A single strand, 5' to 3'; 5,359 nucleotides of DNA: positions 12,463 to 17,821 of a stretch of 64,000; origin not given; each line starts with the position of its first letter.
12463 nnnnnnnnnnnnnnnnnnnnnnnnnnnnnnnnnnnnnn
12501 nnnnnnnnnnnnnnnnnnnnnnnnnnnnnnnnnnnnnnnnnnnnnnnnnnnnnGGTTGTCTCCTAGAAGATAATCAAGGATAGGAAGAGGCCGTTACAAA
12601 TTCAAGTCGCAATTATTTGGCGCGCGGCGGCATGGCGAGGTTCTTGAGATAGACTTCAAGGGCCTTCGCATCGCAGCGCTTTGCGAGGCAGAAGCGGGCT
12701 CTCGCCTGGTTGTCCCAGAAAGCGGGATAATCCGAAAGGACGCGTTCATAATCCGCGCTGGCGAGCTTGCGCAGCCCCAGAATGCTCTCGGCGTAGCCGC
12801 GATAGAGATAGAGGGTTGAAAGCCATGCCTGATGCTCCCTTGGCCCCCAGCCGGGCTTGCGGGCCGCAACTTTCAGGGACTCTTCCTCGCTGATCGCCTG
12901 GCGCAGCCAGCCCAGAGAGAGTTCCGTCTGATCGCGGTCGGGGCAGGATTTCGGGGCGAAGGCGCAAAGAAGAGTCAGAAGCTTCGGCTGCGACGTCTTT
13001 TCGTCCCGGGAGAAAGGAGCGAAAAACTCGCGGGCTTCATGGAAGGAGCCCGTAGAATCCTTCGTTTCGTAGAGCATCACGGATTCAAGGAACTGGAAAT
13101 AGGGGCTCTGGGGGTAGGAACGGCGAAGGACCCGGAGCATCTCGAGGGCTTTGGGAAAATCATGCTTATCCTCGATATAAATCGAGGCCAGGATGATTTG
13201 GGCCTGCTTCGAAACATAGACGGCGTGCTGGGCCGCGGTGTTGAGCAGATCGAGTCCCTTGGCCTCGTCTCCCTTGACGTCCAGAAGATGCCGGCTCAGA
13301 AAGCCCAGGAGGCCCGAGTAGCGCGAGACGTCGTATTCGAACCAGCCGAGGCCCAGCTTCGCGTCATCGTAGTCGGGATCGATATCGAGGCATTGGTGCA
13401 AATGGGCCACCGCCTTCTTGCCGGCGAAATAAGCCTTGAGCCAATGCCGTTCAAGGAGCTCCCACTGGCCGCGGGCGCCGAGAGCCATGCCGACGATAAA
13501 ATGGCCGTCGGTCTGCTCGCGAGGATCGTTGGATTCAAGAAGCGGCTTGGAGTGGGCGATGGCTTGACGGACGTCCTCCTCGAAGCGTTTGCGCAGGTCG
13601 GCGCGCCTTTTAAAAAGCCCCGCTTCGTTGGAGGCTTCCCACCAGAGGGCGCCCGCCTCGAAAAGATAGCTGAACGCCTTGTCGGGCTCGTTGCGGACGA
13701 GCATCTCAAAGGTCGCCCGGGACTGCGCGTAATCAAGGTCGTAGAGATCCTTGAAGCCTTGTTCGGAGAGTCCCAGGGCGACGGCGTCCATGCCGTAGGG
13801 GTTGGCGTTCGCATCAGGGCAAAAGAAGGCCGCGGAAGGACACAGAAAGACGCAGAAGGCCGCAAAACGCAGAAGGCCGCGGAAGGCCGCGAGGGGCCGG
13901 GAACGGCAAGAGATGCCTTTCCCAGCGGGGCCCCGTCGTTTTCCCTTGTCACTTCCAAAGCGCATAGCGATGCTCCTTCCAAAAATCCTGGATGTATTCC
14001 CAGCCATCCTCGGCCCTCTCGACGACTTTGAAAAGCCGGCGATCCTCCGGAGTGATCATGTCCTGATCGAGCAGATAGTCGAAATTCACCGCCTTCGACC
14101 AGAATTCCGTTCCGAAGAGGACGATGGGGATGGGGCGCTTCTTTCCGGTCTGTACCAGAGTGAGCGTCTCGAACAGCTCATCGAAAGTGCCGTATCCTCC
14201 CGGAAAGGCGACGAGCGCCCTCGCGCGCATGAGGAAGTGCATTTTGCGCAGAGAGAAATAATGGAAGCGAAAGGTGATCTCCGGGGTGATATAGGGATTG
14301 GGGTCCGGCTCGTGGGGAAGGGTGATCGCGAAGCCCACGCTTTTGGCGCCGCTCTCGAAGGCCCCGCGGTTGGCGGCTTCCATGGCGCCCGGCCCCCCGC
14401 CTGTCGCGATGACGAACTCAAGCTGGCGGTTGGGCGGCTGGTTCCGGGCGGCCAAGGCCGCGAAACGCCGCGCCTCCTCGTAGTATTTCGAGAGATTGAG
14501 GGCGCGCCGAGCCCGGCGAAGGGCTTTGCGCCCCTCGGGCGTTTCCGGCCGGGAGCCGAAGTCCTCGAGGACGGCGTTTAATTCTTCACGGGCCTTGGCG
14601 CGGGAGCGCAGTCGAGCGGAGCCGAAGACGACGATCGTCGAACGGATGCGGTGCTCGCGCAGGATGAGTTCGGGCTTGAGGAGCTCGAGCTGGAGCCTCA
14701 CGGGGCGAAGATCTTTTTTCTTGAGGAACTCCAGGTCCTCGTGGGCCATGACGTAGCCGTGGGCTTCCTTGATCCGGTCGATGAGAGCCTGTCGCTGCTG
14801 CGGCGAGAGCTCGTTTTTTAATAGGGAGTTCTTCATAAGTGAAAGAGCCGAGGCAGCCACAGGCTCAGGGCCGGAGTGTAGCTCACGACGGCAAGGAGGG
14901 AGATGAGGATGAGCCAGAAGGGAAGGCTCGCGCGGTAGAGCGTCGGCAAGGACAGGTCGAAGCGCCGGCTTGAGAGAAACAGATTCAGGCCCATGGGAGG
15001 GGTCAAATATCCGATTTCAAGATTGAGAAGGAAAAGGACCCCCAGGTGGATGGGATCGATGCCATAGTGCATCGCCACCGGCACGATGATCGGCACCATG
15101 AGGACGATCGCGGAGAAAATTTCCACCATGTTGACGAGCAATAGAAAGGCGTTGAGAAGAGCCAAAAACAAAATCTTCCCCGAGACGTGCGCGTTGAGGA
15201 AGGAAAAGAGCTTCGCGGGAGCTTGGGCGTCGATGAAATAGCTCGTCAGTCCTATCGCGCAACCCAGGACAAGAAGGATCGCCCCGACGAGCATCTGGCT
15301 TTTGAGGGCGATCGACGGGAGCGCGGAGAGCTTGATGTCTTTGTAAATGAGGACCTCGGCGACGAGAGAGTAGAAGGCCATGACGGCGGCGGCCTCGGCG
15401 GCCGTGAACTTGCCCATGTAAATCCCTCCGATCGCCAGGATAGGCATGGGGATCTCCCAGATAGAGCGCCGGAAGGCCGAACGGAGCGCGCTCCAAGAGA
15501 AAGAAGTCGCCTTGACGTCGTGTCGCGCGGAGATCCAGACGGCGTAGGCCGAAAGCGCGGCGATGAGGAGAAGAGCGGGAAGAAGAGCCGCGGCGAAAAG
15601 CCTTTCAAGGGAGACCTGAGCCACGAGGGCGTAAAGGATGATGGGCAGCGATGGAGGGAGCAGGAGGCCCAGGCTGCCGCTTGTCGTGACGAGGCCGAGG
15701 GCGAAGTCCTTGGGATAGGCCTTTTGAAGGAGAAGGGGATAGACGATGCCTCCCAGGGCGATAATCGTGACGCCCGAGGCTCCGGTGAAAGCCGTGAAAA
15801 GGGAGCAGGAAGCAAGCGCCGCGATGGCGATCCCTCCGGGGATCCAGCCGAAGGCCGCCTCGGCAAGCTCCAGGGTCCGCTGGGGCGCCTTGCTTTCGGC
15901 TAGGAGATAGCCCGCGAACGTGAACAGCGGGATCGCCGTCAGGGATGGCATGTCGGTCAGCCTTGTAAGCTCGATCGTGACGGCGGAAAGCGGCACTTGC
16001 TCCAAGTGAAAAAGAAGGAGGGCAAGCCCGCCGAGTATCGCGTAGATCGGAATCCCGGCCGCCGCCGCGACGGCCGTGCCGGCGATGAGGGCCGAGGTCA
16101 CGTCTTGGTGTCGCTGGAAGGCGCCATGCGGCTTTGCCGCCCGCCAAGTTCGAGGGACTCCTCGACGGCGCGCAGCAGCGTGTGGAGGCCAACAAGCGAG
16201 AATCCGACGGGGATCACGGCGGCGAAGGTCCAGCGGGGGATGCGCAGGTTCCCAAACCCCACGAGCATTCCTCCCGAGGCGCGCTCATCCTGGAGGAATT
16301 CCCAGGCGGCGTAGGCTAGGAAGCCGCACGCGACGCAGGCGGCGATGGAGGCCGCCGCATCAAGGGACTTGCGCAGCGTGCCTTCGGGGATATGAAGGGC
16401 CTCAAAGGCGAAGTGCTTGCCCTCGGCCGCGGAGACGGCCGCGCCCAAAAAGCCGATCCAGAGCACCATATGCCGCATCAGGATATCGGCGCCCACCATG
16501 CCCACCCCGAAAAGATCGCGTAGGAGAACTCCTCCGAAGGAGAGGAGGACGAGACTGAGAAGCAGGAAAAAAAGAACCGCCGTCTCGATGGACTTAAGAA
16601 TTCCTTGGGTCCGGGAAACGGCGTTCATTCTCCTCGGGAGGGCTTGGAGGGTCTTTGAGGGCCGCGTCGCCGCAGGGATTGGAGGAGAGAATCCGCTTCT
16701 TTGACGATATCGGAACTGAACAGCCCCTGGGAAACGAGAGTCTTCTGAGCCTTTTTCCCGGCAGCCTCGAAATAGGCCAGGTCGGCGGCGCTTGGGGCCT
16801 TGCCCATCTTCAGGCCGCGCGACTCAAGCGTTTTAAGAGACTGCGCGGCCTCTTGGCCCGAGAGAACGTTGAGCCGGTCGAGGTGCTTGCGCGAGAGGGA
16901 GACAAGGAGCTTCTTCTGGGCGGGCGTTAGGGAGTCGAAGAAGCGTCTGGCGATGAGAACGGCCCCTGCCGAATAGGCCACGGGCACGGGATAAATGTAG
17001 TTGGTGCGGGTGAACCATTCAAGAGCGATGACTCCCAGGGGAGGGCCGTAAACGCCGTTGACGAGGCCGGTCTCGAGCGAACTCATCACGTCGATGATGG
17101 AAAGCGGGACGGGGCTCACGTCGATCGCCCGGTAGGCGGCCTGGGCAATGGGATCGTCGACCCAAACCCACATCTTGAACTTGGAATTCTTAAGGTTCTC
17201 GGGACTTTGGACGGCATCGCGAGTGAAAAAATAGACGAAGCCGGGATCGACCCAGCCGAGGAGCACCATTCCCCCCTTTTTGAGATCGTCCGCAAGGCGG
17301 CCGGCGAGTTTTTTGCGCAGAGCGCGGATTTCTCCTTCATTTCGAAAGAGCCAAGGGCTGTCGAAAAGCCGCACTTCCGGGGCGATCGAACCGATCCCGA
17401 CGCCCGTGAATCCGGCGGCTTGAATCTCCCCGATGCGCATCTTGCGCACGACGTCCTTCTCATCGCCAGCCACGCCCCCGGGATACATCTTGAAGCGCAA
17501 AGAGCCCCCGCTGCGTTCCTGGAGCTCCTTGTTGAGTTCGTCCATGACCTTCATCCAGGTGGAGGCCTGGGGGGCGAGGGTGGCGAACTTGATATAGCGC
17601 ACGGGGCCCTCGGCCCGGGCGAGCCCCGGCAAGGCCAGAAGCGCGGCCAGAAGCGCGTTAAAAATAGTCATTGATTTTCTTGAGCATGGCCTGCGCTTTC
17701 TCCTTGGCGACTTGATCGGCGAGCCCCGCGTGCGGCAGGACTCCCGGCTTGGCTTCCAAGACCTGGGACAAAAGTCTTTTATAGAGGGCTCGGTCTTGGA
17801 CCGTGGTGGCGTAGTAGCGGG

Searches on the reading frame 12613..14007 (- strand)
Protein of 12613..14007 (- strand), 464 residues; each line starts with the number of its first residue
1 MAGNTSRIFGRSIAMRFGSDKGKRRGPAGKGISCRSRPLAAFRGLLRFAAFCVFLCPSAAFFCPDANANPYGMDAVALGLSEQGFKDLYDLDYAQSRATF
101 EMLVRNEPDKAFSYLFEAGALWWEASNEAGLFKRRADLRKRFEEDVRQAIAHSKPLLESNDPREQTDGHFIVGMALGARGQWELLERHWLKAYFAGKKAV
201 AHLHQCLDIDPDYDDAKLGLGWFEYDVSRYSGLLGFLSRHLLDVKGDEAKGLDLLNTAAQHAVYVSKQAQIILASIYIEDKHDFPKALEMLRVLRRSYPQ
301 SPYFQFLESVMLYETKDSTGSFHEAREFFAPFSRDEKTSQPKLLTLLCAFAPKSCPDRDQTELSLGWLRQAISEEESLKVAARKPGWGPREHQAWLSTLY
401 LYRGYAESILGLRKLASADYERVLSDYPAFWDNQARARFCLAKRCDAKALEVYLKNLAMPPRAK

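Call 65: search_protein_families(library=pfam, proteins=[window:12613-14007:-], max_evalue=0.00001)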
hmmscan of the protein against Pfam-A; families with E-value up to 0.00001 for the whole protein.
window:12613-14007:- (464 aa): 0 families

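Call 68: search_protein_families(library=pfam, proteins=[window:12613-14007:-], max_evalue=0.1)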
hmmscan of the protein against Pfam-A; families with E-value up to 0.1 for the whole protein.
window:12613-14007:- (464 aa): 4 families
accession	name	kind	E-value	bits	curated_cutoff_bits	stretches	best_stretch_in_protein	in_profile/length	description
PF14559.12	TPR_19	-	1.7e-05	25.5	25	1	197-223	8-34/68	Tetratricopeptide repeat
PF13174.12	TPR_6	-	4.8e-05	24.2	26.3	0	269-301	2-33/33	Tetratricopeptide repeat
PF13428.12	TPR_14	-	0.0039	18.2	23.5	0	197-221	18-42/44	Tetratricopeptide repeat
PF13432.12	TPR_16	-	0.043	14.7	32.7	0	281-320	10-49/65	Tetratricopeptide repeat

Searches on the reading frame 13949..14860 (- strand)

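Call 65: search_protein_families(library=pfam, proteins=[window:13949-14860:-], max_evalue=0.00001)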
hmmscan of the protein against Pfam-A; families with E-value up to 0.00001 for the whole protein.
window:13949-14860:- (303 aa): 2 families
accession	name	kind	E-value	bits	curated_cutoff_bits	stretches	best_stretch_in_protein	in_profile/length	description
PF03641.19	Lysine_decarbox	-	9.6e-31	107.1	27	1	160-289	1-130/131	Possible lysine decarboxylase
PF18306.6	LDcluster4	-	4e-06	27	26.3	1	148-233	32-114/151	SLOG cluster4 family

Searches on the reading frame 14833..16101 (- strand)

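Call 65: search_protein_families(library=pfam, proteins=[window:14833-16101:-], max_evalue=0.00001)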
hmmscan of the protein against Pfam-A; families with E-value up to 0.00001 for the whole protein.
window:14833-16101:- (422 aa): 1 family
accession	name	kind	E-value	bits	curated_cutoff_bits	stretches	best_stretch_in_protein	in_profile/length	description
PF06808.19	DctM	-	2.7e-74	250.9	23.8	1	9-412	4-413/413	Tripartite ATP-independent periplasmic transporter, DctM component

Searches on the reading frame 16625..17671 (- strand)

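Call 65: search_protein_families(library=pfam, proteins=[window:16625-17671:-], max_evalue=0.00001)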
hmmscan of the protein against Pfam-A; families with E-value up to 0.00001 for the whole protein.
window:16625-17671:- (348 aa): 1 family
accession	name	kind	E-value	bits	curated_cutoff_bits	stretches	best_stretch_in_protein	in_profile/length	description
PF03480.18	DctP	-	9.1e-32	110.9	23.4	1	29-310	1-280/286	Bacterial extracellular solute-binding protein, family 7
